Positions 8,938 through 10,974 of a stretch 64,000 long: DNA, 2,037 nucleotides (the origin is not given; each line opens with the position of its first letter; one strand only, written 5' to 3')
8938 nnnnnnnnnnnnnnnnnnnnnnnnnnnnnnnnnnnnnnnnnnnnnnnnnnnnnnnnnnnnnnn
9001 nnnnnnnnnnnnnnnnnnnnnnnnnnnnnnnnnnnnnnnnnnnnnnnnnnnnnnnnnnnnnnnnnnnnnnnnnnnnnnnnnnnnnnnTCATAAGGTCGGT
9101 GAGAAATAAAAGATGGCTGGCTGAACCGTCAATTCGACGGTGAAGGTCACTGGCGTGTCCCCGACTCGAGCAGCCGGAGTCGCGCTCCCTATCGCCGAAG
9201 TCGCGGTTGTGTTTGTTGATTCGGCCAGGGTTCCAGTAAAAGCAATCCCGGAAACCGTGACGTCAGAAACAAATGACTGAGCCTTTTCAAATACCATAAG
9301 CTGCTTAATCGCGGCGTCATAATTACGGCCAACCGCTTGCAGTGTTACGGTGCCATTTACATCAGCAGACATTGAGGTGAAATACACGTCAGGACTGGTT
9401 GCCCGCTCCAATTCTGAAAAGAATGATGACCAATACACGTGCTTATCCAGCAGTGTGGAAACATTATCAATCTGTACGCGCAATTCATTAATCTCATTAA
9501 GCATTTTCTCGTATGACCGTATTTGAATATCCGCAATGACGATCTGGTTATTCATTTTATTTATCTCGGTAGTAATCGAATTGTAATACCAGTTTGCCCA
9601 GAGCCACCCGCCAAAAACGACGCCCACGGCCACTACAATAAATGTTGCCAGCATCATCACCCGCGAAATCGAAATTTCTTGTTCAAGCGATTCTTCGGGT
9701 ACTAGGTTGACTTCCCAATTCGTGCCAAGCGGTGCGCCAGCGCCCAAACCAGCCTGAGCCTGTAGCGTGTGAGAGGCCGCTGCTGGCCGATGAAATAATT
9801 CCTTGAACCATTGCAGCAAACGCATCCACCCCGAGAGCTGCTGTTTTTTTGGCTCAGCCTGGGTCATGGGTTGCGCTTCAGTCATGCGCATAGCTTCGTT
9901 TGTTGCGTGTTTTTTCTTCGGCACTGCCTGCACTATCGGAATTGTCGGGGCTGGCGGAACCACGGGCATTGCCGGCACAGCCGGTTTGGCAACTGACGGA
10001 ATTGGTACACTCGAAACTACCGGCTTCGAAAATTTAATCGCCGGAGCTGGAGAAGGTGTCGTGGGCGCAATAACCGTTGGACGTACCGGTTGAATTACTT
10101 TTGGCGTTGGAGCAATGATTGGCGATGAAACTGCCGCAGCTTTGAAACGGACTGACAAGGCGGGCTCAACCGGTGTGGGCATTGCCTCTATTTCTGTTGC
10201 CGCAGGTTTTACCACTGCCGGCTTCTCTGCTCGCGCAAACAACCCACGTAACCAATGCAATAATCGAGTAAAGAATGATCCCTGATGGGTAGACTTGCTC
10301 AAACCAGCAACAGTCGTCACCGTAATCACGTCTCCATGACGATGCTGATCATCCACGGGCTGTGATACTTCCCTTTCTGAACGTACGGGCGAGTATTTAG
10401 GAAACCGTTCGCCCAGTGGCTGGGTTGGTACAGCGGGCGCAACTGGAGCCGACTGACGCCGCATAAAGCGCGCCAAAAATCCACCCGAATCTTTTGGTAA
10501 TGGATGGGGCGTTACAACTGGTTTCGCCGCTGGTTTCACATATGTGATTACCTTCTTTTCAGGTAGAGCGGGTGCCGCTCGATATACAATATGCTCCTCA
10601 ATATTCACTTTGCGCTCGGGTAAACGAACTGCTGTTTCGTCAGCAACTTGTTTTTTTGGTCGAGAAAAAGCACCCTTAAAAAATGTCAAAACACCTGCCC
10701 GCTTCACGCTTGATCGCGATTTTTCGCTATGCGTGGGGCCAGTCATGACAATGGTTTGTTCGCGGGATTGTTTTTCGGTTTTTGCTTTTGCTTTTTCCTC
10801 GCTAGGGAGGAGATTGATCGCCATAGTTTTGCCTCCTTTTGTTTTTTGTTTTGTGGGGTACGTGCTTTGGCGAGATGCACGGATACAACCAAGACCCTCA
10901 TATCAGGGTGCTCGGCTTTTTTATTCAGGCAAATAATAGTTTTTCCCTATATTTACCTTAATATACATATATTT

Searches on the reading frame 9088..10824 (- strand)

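Call 11: search_protein_families(library=pfam, proteins=[window:9088-10824:-], max_evalue=0.01)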
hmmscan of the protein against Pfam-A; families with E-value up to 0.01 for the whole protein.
window:9088-10824:- (578 aa): 1 family
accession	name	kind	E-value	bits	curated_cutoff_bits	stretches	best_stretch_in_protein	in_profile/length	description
PF05137.18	PilN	-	0.0065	16.9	22.8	0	468-511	2-44/78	Fimbrial assembly protein (PilN)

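Call 22: search_protein_families(library=ncbifam, proteins=[window:9088-10824:-], max_evalue=0.1)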
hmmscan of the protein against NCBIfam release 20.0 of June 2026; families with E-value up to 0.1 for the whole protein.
window:9088-10824:- (578 aa): 2 families
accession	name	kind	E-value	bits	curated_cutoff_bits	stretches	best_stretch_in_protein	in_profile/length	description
NF045709.1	Amuc_1101_fam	equivalog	0.0003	19.8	650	1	349-496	334-482/608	Amuc_1101 family PilM-like pilus complex protein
NF041317.1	HtdO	equivalog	0.041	13.9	150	0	2-40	36-74/153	plasmid transfer protein HtdO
